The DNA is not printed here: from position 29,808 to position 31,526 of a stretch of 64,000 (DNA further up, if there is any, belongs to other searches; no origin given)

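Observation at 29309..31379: Helicase-loader pair in which the DnaC/DnaI-type ATPase is a covalent tandem duplication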

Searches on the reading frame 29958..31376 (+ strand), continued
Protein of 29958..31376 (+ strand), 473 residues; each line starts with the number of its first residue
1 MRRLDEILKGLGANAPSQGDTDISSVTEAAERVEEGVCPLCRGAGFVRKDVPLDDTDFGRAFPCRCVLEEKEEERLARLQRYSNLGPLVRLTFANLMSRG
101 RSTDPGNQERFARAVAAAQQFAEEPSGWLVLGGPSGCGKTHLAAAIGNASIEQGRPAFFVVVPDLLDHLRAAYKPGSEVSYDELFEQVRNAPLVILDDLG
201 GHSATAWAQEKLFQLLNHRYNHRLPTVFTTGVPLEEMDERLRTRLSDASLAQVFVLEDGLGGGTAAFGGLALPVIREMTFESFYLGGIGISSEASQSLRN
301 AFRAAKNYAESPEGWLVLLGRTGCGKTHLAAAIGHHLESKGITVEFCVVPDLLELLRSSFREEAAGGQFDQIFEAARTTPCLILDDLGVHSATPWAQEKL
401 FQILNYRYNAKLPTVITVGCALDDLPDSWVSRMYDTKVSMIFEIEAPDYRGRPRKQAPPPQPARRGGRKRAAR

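Call 57: find_homologous_proteins(query=L068:4304-5713:+, max_evalue=1e-20)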
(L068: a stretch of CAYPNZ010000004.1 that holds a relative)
Query L068:4304-5713:+ (470 aa): 8000 proteins with E <= 1e-20 among 8000 candidates; the best 120 are listed.
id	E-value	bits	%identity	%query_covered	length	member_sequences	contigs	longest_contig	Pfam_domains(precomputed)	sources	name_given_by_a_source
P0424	1.4e-290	982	93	96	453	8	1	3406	PF00004.36,PF13401.13,PF04851.22,PF00931.29,PF02562.23,PF01695.24,PF00308.25,PF00158.33,PF24883.3,PF13521.13,PF00910.29,PF20720.4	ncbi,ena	-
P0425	1.4e-256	870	83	93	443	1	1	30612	PF01695.24,PF00308.25,PF00158.33,PF24883.3,PF13521.13,PF00910.29,PF00004.36,PF04851.22,PF20720.4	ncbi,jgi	-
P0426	2.5e-244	829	80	95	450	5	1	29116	PF01695.24,PF00308.25,PF01443.25,PF13521.13,PF13671.13,PF00910.29,PF00004.36,PF04851.22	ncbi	-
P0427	6.3e-238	808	55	79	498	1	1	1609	PF00004.36,PF04851.22,PF00931.29,PF13191.13,PF10923.15,PF01695.24,PF00308.25,PF00158.33,PF24883.3,PF02367.24,PF13521.13,PF00910.29,PF20720.4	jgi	jgi:DNA replication protein DnaC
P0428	2.6e-230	783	75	95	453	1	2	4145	PF01443.25,PF00004.36,PF13401.13,PF05496.19,PF01637.25,PF04851.22,PF00931.29,PF01695.24,PF00308.25,PF24883.3,PF02367.24,PF00910.29,PF20720.4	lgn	-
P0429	3.6e-224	763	74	94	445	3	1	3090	PF01695.24,PF00308.25,PF00158.33,PF02367.24,PF13521.13,PF00910.29,PF00004.36,PF05496.19,PF04851.22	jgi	-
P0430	4.7e-214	730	70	96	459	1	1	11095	PF01695.24,PF00308.25,PF02367.24,PF13671.13,PF00910.29,PF00004.36,PF05496.19,PF04851.22,PF20720.4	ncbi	-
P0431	2.5e-211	721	71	94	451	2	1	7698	PF01695.24,PF00308.25,PF00158.33,PF24883.3,PF13521.13,PF00910.29,PF00004.36,PF04851.22,PF20720.4,PF13191.13,PF02562.23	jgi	-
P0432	4.4e-210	717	69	95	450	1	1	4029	PF13671.13,PF00004.36,PF05496.19,PF04851.22,PF13191.13,PF02562.23,PF01695.24,PF00308.25,PF24883.3,PF02367.24,PF13521.13,PF00910.29,PF20720.4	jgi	jgi:DNA replication protein DnaC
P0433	5.8e-210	716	70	94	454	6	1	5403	PF10923.15,PF01695.24,PF00308.25,PF00158.33,PF24883.3,PF13521.13,PF13671.13,PF00910.29,PF00004.36,PF04851.22,PF20720.4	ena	-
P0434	3.7e-207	707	69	92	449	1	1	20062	PF13671.13,PF00004.36,PF04851.22,PF13191.13,PF01695.24,PF00308.25,PF00158.33,PF24883.3,PF02367.24,PF13521.13,PF00910.29,PF20720.4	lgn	-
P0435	2.8e-201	688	64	99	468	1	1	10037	PF00004.36,PF13401.13,PF05496.19,PF04851.22,PF00931.29,PF13191.13,PF01695.24,PF00308.25,PF24883.3,PF00005.34,PF02367.24,PF13521.13,PF00910.29,PF20720.4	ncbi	-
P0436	4.4e-200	684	67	94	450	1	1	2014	PF01695.24,PF00308.25,PF24883.3,PF02367.24,PF00910.29,PF00004.36,PF04851.22,PF20720.4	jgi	jgi:DNA replication protein DnaC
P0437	4.5e-200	684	66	97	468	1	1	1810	PF01443.25,PF00004.36,PF04851.22,PF00931.29,PF01695.24,PF00308.25,PF24883.3,PF00005.34,PF02367.24,PF13521.13,PF00910.29,PF20720.4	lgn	-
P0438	1.2e-199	682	69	92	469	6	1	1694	PF01695.24,PF00308.25,PF24883.3,PF13521.13,PF00910.29,PF00004.36,PF02374.22,PF04851.22,PF20720.4,PF00931.29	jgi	jgi:DNA replication protein DnaC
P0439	2.1e-199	681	67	94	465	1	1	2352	PF01695.24,PF00308.25,PF24883.3,PF13521.13,PF00910.29,PF00004.36,PF04851.22,PF20720.4,PF00931.29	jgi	jgi:DNA replication protein DnaC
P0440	5.4e-199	680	70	89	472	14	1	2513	PF01695.24,PF00308.25,PF24883.3,PF13521.13,PF00910.29,PF00004.36,PF04851.22,PF20720.4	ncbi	-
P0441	7.4e-199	680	68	91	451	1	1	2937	PF01695.24,PF00308.25,PF24883.3,PF02367.24,PF13521.13,PF00910.29,PF00004.36,PF01637.25,PF04851.22,PF20720.4,PF00931.29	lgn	-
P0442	9.3e-199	679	66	97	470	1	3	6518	PF01695.24,PF00308.25,PF24883.3,PF05729.19,PF02367.24,PF13521.13,PF00910.29,PF00004.36,PF04851.22,PF20720.4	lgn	-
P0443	5.7e-198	677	70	89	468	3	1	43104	PF01695.24,PF00308.25,PF24883.3,PF05729.19,PF13521.13,PF00910.29,PF00004.36,PF04851.22,PF20720.4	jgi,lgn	jgi:DNA replication protein DnaC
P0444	6.4e-198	676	71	88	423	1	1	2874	PF00004.36,PF04851.22,PF13191.13,PF02562.23,PF01695.24,PF00308.25,PF00158.33,PF24883.3,PF02367.24,PF13521.13,PF00910.29,PF20720.4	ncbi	-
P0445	9.6e-198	676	66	97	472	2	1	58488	PF01695.24,PF00308.25,PF24883.3,PF02367.24,PF13521.13,PF00910.29,PF00004.36,PF04851.22,PF20720.4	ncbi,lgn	-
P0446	1.5e-197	675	67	92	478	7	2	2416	PF06745.20,PF00004.36,PF04851.22,PF00931.29,PF13191.13,PF01695.24,PF00308.25,PF24883.3,PF05729.19,PF02367.24,PF13521.13,PF00910.29,PF20720.4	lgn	-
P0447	1.6e-197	675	63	99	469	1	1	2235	PF01695.24,PF00308.25,PF24883.3,PF00005.34,PF02367.24,PF13521.13,PF00910.29,PF00004.36,PF04851.22,PF20720.4,PF00931.29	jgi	jgi:DNA replication protein DnaC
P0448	2.1e-197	675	66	95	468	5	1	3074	PF01443.25,PF00004.36,PF04851.22,PF00931.29,PF01695.24,PF00308.25,PF24883.3,PF05729.19,PF13521.13,PF00910.29,PF13481.13,PF20720.4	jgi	jgi:DNA replication protein DnaC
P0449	4.9e-197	674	63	99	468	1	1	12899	PF00004.36,PF13401.13,PF05496.19,PF04851.22,PF00931.29,PF13191.13,PF01695.24,PF00308.25,PF24883.3,PF00005.34,PF05729.19,PF02367.24,PF13521.13,PF00910.29,PF20720.4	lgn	-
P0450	5.2e-197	673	68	91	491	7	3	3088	PF01443.25,PF00004.36,PF04851.22,PF00931.29,PF01695.24,PF00308.25,PF24883.3,PF05729.19,PF02367.24,PF13521.13,PF00910.29,PF20720.4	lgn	-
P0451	7.8e-197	673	68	91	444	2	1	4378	PF01695.24,PF00308.25,PF24883.3,PF13521.13,PF00910.29,PF00004.36,PF05496.19,PF04851.22,PF20720.4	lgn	-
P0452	8.8e-197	673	66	93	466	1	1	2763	PF06745.20,PF01695.24,PF00308.25,PF24883.3,PF02367.24,PF13521.13,PF00910.29,PF00004.36,PF04851.22,PF20720.4,PF00931.29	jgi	jgi:DNA replication protein DnaC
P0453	9.4e-197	673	64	99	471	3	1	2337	PF01695.24,PF00308.25,PF24883.3,PF13521.13,PF00910.29,PF00004.36,PF04851.22,PF20720.4,PF00931.29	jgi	jgi:DNA replication protein DnaC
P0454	2.2e-196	671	65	94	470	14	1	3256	PF01695.24,PF00308.25,PF01443.25,PF24883.3,PF00005.34,PF02367.24,PF13521.13,PF00910.29,PF00004.36,PF04851.22,PF20720.4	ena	-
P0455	2.3e-196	671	70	88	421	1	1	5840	PF01695.24,PF00308.25,PF24883.3,PF05729.19,PF13521.13,PF00910.29,PF00004.36,PF04851.22,PF20720.4,PF13191.13,PF02562.23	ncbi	ncbi:MAG: ATP-binding protein [Anaerolineae bacterium]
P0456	1.1e-195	669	69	89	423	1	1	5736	PF01695.24,PF00308.25,PF24883.3,PF13671.13,PF00910.29,PF00004.36,PF04851.22,PF20720.4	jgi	-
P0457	1.2e-195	669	75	83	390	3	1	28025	PF13671.13,PF00004.36,PF13401.13,PF05496.19,PF01637.25,PF04851.22,PF00931.29,PF13191.13,PF02562.23,PF10923.15,PF01695.24,PF00308.25,PF24883.3,PF00005.34,PF05729.19,PF02367.24,PF13521.13,PF00910.29,PF20720.4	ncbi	-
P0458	1.3e-195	669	65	96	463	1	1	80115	PF01695.24,PF00308.25,PF05729.19,PF13521.13,PF00910.29,PF00004.36,PF13401.13,PF04851.22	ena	-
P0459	2.4e-195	668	67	92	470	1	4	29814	PF01443.25,PF00004.36,PF04851.22,PF00931.29,PF01695.24,PF00308.25,PF24883.3,PF05729.19,PF02367.24,PF13521.13,PF00910.29,PF20720.4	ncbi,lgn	-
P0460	3.5e-195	667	64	98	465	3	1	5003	PF01443.25,PF00004.36,PF04851.22,PF00931.29,PF01695.24,PF00308.25,PF24883.3,PF00005.34,PF05729.19,PF02367.24,PF13521.13,PF00910.29,PF20720.4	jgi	jgi:DNA replication protein DnaC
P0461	9.9e-195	666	67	89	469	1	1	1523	PF01695.24,PF00308.25,PF01443.25,PF24883.3,PF02367.24,PF13521.13,PF00910.29,PF00004.36,PF04851.22,PF20720.4,PF00931.29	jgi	jgi:DNA replication protein DnaC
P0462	2.1e-194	665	64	96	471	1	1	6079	PF01695.24,PF00308.25,PF24883.3,PF02367.24,PF13521.13,PF00910.29,PF00004.36,PF04851.22,PF20720.4,PF00931.29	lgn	-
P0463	2.1e-194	665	65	95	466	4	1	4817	PF01695.24,PF00308.25,PF24883.3,PF13521.13,PF00910.29,PF00004.36,PF04851.22,PF20720.4,PF00931.29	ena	-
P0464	2.2e-194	665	71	87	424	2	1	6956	PF13173.13,PF13671.13,PF00004.36,PF13401.13,PF05496.19,PF04851.22,PF13191.13,PF01695.24,PF00308.25,PF00158.33,PF24883.3,PF05729.19,PF02367.24,PF13521.13,PF00910.29,PF20720.4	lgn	-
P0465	2.4e-194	665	62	99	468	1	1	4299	PF01695.24,PF00308.25,PF24883.3,PF02367.24,PF13521.13,PF00910.29,PF00004.36,PF05496.19,PF04851.22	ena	-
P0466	2.6e-194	665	67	91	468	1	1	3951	PF01695.24,PF00308.25,PF24883.3,PF02367.24,PF13521.13,PF00910.29,PF00004.36,PF04851.22,PF20720.4,PF00931.29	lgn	-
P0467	2.6e-194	665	65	91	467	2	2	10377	PF01695.24,PF00308.25,PF24883.3,PF02367.24,PF13521.13,PF00910.29,PF00004.36,PF13401.13,PF04851.22,PF20720.4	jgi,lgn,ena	-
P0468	3.0e-194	664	65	94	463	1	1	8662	PF06745.20,PF01443.25,PF00004.36,PF04851.22,PF00931.29,PF01695.24,PF00308.25,PF24883.3,PF02367.24,PF13521.13,PF00910.29,PF20720.4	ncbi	ncbi:MAG: hypothetical protein Kow0031_19050 [Anaerolineae bacterium]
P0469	4.4e-194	664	65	94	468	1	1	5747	PF06745.20,PF01695.24,PF00308.25,PF01443.25,PF24883.3,PF05729.19,PF13521.13,PF00910.29,PF00004.36,PF20720.4,PF00931.29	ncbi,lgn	-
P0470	4.6e-194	664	65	96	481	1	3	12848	PF01443.25,PF00004.36,PF13401.13,PF04851.22,PF00931.29,PF01695.24,PF00308.25,PF24883.3,PF00005.34,PF05729.19,PF02367.24,PF13521.13,PF00910.29,PF13481.13,PF20720.4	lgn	-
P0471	7.5e-194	663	63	99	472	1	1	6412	PF00004.36,PF04851.22,PF00931.29,PF13191.13,PF10923.15,PF01695.24,PF00308.25,PF24883.3,PF00005.34,PF05729.19,PF02367.24,PF13521.13,PF00910.29,PF20720.4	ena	-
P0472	8.4e-194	663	65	94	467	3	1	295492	PF06745.20,PF01695.24,PF00308.25,PF01443.25,PF24883.3,PF13521.13,PF00910.29,PF00004.36,PF04851.22,PF20720.4,PF00931.29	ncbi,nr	ncbi:MAG: Chromosomal replication initiator protein DnaA [Anaerolineae bacterium]|nr:Chromosomal rep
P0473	8.6e-194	663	67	91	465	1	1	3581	PF01443.25,PF00004.36,PF13401.13,PF04851.22,PF00931.29,PF13191.13,PF01695.24,PF00308.25,PF24883.3,PF02367.24,PF13521.13,PF00910.29,PF20720.4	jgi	jgi:DNA replication protein DnaC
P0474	8.9e-194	663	65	97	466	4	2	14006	PF01443.25,PF00004.36,PF04851.22,PF00931.29,PF01695.24,PF00308.25,PF24883.3,PF05729.19,PF02367.24,PF13521.13,PF00910.29,PF20720.4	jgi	jgi:DNA replication protein DnaC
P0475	1.0e-193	663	68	91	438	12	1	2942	PF01443.25,PF00004.36,PF05496.19,PF04851.22,PF02562.23,PF10923.15,PF01695.24,PF00308.25,PF00158.33,PF24883.3,PF13521.13,PF00910.29,PF20720.4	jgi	jgi:DNA replication protein DnaC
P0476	1.1e-193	663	65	96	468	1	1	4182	PF13671.13,PF00004.36,PF13401.13,PF04851.22,PF13191.13,PF02562.23,PF01695.24,PF00308.25,PF00158.33,PF24883.3,PF02367.24,PF13521.13,PF00910.29,PF20720.4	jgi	jgi:DNA replication protein DnaC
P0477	1.5e-193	662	63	97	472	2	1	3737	PF01695.24,PF00308.25,PF24883.3,PF13521.13,PF00910.29,PF00004.36,PF04851.22,PF20720.4,PF00931.29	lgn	-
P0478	1.6e-193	662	68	89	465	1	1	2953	PF01695.24,PF00308.25,PF01443.25,PF24883.3,PF13521.13,PF00910.29,PF00004.36,PF04851.22,PF20720.4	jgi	jgi:DNA replication protein DnaC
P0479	2.0e-193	662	67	89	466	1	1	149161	PF00004.36,PF13401.13,PF04851.22,PF00931.29,PF13191.13,PF10923.15,PF01695.24,PF00308.25,PF24883.3,PF00005.34,PF05729.19,PF02367.24,PF13521.13,PF00910.29,PF20720.4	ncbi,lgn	-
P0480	2.3e-193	661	63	97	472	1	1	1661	PF01695.24,PF00308.25,PF24883.3,PF00005.34,PF02367.24,PF13521.13,PF00910.29,PF00004.36,PF04851.22,PF20720.4,PF00931.29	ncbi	-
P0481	2.4e-193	661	63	99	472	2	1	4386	PF01695.24,PF00308.25,PF24883.3,PF02367.24,PF13521.13,PF00910.29,PF00004.36,PF04851.22,PF20720.4,PF00931.29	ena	-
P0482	2.9e-193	661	63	99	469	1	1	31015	PF01695.24,PF00308.25,PF24883.3,PF02367.24,PF13521.13,PF00910.29,PF00004.36,PF04851.22,PF20720.4,PF00931.29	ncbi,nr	ncbi:MAG: ATP-binding protein [Anaerolineae bacterium]|nr:ATP-binding protein [Anaerolineae bacteriu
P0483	4.1e-193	661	65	95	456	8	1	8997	PF01695.24,PF00308.25,PF24883.3,PF13521.13,PF00910.29,PF00004.36,PF04851.22,PF20720.4,PF13191.13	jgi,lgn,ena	-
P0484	4.6e-193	660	67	90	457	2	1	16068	PF01443.25,PF00004.36,PF04851.22,PF00931.29,PF01695.24,PF00308.25,PF24883.3,PF00005.34,PF02367.24,PF13521.13,PF00910.29,PF20720.4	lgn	-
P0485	6.8e-193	660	62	99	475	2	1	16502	PF01443.25,PF00004.36,PF04851.22,PF00931.29,PF01695.24,PF00308.25,PF24883.3,PF05729.19,PF02367.24,PF13521.13,PF00910.29,PF20720.4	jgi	jgi:DNA replication protein DnaC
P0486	7.5e-193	660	63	97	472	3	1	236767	PF01695.24,PF00308.25,PF24883.3,PF13521.13,PF00910.29,PF00004.36,PF04851.22,PF20720.4,PF00931.29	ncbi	-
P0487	7.9e-193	660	65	93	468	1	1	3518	PF06745.20,PF01695.24,PF00308.25,PF01443.25,PF24883.3,PF02367.24,PF13521.13,PF00910.29,PF00004.36,PF04851.22,PF20720.4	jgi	jgi:DNA replication protein DnaC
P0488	9.0e-193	660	68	89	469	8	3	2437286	PF06745.20,PF01443.25,PF00004.36,PF04851.22,PF00931.29,PF13191.13,PF01695.24,PF00308.25,PF24883.3,PF05729.19,PF02367.24,PF13521.13,PF00910.29,PF20720.4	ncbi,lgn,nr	ncbi:MAG: ATP-binding protein [Anaerolineales bacterium]|nr:ATP-binding protein [Anaerolineales bact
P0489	1.2e-192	659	49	97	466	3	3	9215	PF13604.13,PF00004.36,PF13401.13,PF04851.22,PF13191.13,PF10923.15,PF01695.24,PF00308.25,PF24883.3,PF02367.24,PF13521.13,PF20720.4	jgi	jgi:DNA replication protein DnaC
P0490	1.2e-192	659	68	89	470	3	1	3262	PF01695.24,PF00308.25,PF01443.25,PF24883.3,PF02367.24,PF13521.13,PF00910.29,PF00004.36,PF02374.22,PF04851.22,PF20720.4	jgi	jgi:DNA replication protein DnaC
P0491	2.1e-192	658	64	97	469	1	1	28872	PF01695.24,PF00308.25,PF24883.3,PF02367.24,PF13521.13,PF00910.29,PF00004.36,PF04851.22,PF20720.4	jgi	jgi:DNA replication protein DnaC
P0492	2.4e-192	658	67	91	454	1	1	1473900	PF01443.25,PF00004.36,PF05496.19,PF04851.22,PF02562.23,PF01695.24,PF00308.25,PF24883.3,PF02367.24,PF13521.13,PF00910.29,PF20720.4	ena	-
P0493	3.1e-192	658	64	93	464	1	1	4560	PF01695.24,PF00308.25,PF24883.3,PF02367.24,PF13521.13,PF00910.29,PF00004.36,PF13401.13,PF04851.22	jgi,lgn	jgi:DNA replication protein DnaC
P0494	3.8e-192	657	61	98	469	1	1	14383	PF01695.24,PF00308.25,PF24883.3,PF13521.13,PF00910.29,PF00004.36,PF04851.22,PF20720.4,PF00931.29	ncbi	-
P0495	3.9e-192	657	63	98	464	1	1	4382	PF06745.20,PF00004.36,PF13401.13,PF04851.22,PF00931.29,PF13191.13,PF10923.15,PF01695.24,PF00308.25,PF24883.3,PF00005.34,PF05729.19,PF02367.24,PF13521.13,PF00910.29,PF20720.4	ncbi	ncbi:MAG: ATP-binding protein [Chloroflexota bacterium]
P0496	4.2e-192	657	62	99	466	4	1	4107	PF13173.13,PF06745.20,PF01443.25,PF00004.36,PF13401.13,PF05496.19,PF04851.22,PF00931.29,PF13191.13,PF10923.15,PF01695.24,PF00308.25,PF24883.3,PF00005.34,PF05729.19,PF02367.24,PF13521.13,PF00910.29,PF20720.4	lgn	-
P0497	6.0e-192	657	62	98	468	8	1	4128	PF01695.24,PF00308.25,PF01443.25,PF24883.3,PF02367.24,PF13521.13,PF00910.29,PF00004.36,PF13401.13,PF04851.22,PF20720.4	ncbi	-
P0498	1.3e-191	656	62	99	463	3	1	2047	PF00004.36,PF13401.13,PF05496.19,PF04851.22,PF00931.29,PF13191.13,PF10923.15,PF01695.24,PF00308.25,PF00158.33,PF24883.3,PF00005.34,PF05729.19,PF02367.24,PF13521.13,PF00910.29,PF20720.4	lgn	-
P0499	2.0e-191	655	67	89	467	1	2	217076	PF01695.24,PF00308.25,PF24883.3,PF13521.13,PF00910.29,PF00004.36,PF04851.22,PF20720.4,PF00931.29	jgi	jgi:DNA replication protein DnaC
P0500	2.0e-191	655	62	97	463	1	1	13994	PF01695.24,PF00308.25,PF01443.25,PF24883.3,PF00005.34,PF02367.24,PF13521.13,PF00910.29,PF00004.36,PF04851.22,PF00931.29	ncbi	-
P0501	2.0e-191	655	66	91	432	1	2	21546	PF00004.36,PF13401.13,PF04851.22,PF00931.29,PF01695.24,PF00308.25,PF24883.3,PF05729.19,PF02367.24,PF13521.13,PF00910.29,PF20720.4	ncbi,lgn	-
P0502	4.2e-191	654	61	100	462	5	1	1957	PF01443.25,PF00004.36,PF13401.13,PF04851.22,PF00931.29,PF13191.13,PF01695.24,PF00308.25,PF24883.3,PF00005.34,PF05729.19,PF02367.24,PF13521.13,PF00910.29,PF20720.4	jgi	jgi:DNA replication protein DnaC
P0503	4.4e-191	654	68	89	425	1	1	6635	PF01695.24,PF00308.25,PF24883.3,PF13521.13,PF00910.29,PF00004.36,PF04851.22,PF20720.4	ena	-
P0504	4.4e-191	654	64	94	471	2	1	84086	PF01695.24,PF00308.25,PF24883.3,PF02367.24,PF13521.13,PF00910.29,PF00004.36,PF04851.22,PF20720.4,PF00931.29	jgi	-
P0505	5.1e-191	654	66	91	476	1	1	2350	PF01695.24,PF00308.25,PF24883.3,PF05729.19,PF13521.13,PF00910.29,PF00004.36,PF04851.22,PF20720.4,PF00931.29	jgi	jgi:DNA replication protein DnaC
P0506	6.2e-191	653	64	93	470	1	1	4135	PF01695.24,PF00308.25,PF24883.3,PF02367.24,PF13521.13,PF00910.29,PF00004.36,PF04851.22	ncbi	-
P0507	1.1e-190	653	67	90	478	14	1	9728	PF01695.24,PF00308.25,PF24883.3,PF13521.13,PF00004.36,PF04851.22,PF20720.4,PF00931.29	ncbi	-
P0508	1.2e-190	653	65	92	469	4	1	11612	PF06745.20,PF01443.25,PF00004.36,PF04851.22,PF00931.29,PF01695.24,PF00308.25,PF00005.34,PF02367.24,PF13521.13,PF00910.29,PF20720.4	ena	-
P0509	1.9e-190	652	66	91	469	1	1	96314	PF01695.24,PF00308.25,PF24883.3,PF13521.13,PF00910.29,PF00004.36,PF04851.22,PF20720.4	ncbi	-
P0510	2.2e-190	652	66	91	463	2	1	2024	PF06745.20,PF01443.25,PF00004.36,PF04851.22,PF00931.29,PF01695.24,PF00308.25,PF24883.3,PF02367.24,PF13521.13,PF00910.29,PF20720.4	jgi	jgi:DNA replication protein DnaC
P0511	2.6e-190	651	65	91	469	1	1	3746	PF01695.24,PF00308.25,PF24883.3,PF00910.29,PF00004.36,PF13401.13,PF04851.22,PF20720.4,PF13191.13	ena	-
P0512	3.8e-190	651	62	99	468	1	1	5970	PF13173.13,PF06745.20,PF00004.36,PF13401.13,PF05496.19,PF04851.22,PF00931.29,PF13191.13,PF01695.24,PF00308.25,PF24883.3,PF00005.34,PF05729.19,PF13521.13,PF00910.29,PF20720.4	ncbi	-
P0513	3.9e-190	651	62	97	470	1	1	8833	PF01695.24,PF00308.25,PF01443.25,PF24883.3,PF13521.13,PF00910.29,PF00004.36,PF04851.22,PF00931.29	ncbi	-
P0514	4.9e-190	650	64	95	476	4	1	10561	PF01695.24,PF00308.25,PF24883.3,PF02367.24,PF13521.13,PF00910.29,PF00004.36,PF04851.22,PF20720.4,PF00931.29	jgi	jgi:DNA replication protein DnaC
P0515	5.6e-190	650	64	93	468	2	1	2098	PF01695.24,PF00308.25,PF24883.3,PF13521.13,PF00910.29,PF00004.36,PF04851.22,PF00931.29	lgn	-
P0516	6.0e-190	650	66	94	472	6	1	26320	PF01695.24,PF00308.25,PF13521.13,PF00910.29,PF00004.36,PF00931.29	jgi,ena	-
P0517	6.1e-190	650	62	97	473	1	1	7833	PF01695.24,PF00308.25,PF24883.3,PF02367.24,PF13521.13,PF00910.29,PF00004.36,PF04851.22,PF20720.4,PF00931.29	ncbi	-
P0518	7.4e-190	650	62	99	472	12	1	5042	PF01695.24,PF00308.25,PF24883.3,PF02367.24,PF13521.13,PF00910.29,PF00004.36,PF04851.22,PF20720.4,PF00931.29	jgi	jgi:DNA replication protein DnaC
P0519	7.5e-190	650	60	100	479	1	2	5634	PF01695.24,PF00308.25,PF02367.24,PF13521.13,PF00910.29,PF00004.36,PF04851.22,PF00931.29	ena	-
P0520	8.5e-190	650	66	91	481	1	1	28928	PF01695.24,PF00308.25,PF24883.3,PF00005.34,PF13521.13,PF00910.29,PF00004.36,PF04851.22,PF20720.4,PF00931.29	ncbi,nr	ncbi:MAG: ATP-binding protein [Anaerolineae bacterium]|nr:ATP-binding protein [Anaerolineae bacteriu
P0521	1.4e-189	649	64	91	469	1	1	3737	PF01695.24,PF00308.25,PF24883.3,PF13521.13,PF00910.29,PF00004.36,PF04851.22,PF20720.4,PF00931.29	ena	-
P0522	1.7e-189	649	63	100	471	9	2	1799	PF01443.25,PF00004.36,PF04851.22,PF00931.29,PF13191.13,PF10923.15,PF01695.24,PF00308.25,PF24883.3,PF05729.19,PF02367.24,PF13521.13,PF00910.29,PF20720.4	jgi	jgi:DNA replication protein DnaC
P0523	1.8e-189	649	65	91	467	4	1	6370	PF01695.24,PF00308.25,PF00005.34,PF13521.13,PF00910.29,PF00004.36,PF04851.22,PF20720.4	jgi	jgi:DNA replication protein DnaC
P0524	3.1e-189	648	62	99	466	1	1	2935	PF13173.13,PF06745.20,PF00004.36,PF13401.13,PF05496.19,PF04851.22,PF00931.29,PF13191.13,PF01695.24,PF00308.25,PF24883.3,PF00005.34,PF05729.19,PF13521.13,PF00910.29,PF20720.4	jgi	jgi:DNA replication protein DnaC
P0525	3.2e-189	648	66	91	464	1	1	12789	PF00004.36,PF04851.22,PF00931.29,PF02562.23,PF10923.15,PF01695.24,PF00308.25,PF24883.3,PF00005.34,PF13521.13,PF00910.29,PF20720.4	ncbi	-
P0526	4.7e-189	647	64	93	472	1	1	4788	PF06745.20,PF01695.24,PF00308.25,PF24883.3,PF13521.13,PF00910.29,PF00004.36,PF04851.22,PF20720.4,PF00931.29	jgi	jgi:DNA replication protein DnaC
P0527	6.0e-189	647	66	91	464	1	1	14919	PF01443.25,PF00004.36,PF13401.13,PF04851.22,PF13191.13,PF01695.24,PF00308.25,PF24883.3,PF05729.19,PF02367.24,PF13521.13,PF00910.29,PF13481.13,PF20720.4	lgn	-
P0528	1.5e-188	646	62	96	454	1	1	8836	PF01695.24,PF00308.25,PF24883.3,PF13521.13,PF00004.36,PF13401.13,PF04851.22,PF20720.4,PF00931.29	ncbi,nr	ncbi:MAG: ATP-binding protein [Chloroflexota bacterium]|nr:ATP-binding protein [Chloroflexota bacter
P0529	1.6e-188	645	64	93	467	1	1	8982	PF06745.20,PF00004.36,PF13401.13,PF04851.22,PF00931.29,PF13191.13,PF01695.24,PF00308.25,PF24883.3,PF05729.19,PF02367.24,PF13521.13,PF00910.29,PF20720.4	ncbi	-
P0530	1.7e-188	645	62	97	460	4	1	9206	PF06745.20,PF00004.36,PF04851.22,PF00931.29,PF01695.24,PF00308.25,PF24883.3,PF00005.34,PF05729.19,PF02367.24,PF13521.13,PF00910.29,PF20720.4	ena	-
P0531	1.9e-188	645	66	89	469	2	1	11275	PF01695.24,PF00308.25,PF24883.3,PF13521.13,PF00910.29,PF00004.36,PF04851.22,PF00931.29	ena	-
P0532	2.8e-188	645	66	91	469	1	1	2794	PF01695.24,PF00308.25,PF24883.3,PF02367.24,PF13521.13,PF00910.29,PF00004.36,PF04851.22,PF20720.4,PF00931.29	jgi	jgi:DNA replication protein DnaC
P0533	4.1e-188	644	65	90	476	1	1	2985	PF06745.20,PF00004.36,PF13401.13,PF04851.22,PF00931.29,PF13191.13,PF10923.15,PF01695.24,PF00308.25,PF24883.3,PF00005.34,PF05729.19,PF02367.24,PF00910.29,PF20720.4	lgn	-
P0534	4.4e-188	644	60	99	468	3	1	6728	PF01695.24,PF00308.25,PF24883.3,PF02367.24,PF13521.13,PF00910.29,PF00004.36,PF13401.13,PF05496.19,PF04851.22,PF00931.29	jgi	jgi:DNA replication protein DnaC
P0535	1.2e-187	643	69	87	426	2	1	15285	PF00004.36,PF04851.22,PF00931.29,PF02562.23,PF01695.24,PF00308.25,PF24883.3,PF05729.19,PF02367.24,PF13521.13,PF00910.29,PF20720.4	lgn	-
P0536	2.3e-187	642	65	89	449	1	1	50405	PF10923.15,PF01695.24,PF00308.25,PF24883.3,PF13521.13,PF00004.36,PF04851.22,PF20720.4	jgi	-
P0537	4.1e-187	641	65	90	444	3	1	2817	PF06745.20,PF01443.25,PF00004.36,PF13401.13,PF04851.22,PF13191.13,PF01695.24,PF00308.25,PF24883.3,PF00005.34,PF02367.24,PF13521.13,PF00910.29,PF20720.4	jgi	jgi:DNA replication protein DnaC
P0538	4.1e-187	641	65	92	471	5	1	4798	PF01695.24,PF00308.25,PF24883.3,PF13521.13,PF00910.29,PF00004.36,PF04851.22,PF20720.4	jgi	-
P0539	5.5e-187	640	61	100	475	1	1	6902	PF00004.36,PF04851.22,PF00931.29,PF02562.23,PF01695.24,PF00308.25,PF24883.3,PF05729.19,PF02367.24,PF13521.13,PF00910.29,PF20720.4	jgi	jgi:DNA replication protein DnaC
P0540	8.4e-187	640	62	97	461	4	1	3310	PF06745.20,PF01443.25,PF00004.36,PF13401.13,PF05496.19,PF04851.22,PF00931.29,PF13191.13,PF01695.24,PF00308.25,PF00158.33,PF24883.3,PF05729.19,PF02367.24,PF13521.13,PF00910.29,PF20720.4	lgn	-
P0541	9.5e-187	640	64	93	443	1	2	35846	PF01695.24,PF00308.25,PF13521.13,PF00004.36,PF20720.4,PF13191.13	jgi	jgi:DNA replication protein DnaC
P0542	1.4e-186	639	66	88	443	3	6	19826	PF01695.24,PF00308.25,PF24883.3,PF13521.13,PF00004.36,PF04851.22,PF20720.4,PF00931.29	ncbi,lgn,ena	-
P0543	1.9e-186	639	51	91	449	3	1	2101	PF13173.13,PF13604.13,PF00004.36,PF13401.13,PF07728.21,PF04851.22,PF00931.29,PF13191.13,PF01695.24,PF00308.25,PF24883.3,PF00005.34,PF05729.19,PF13521.13,PF00910.29,PF20720.4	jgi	-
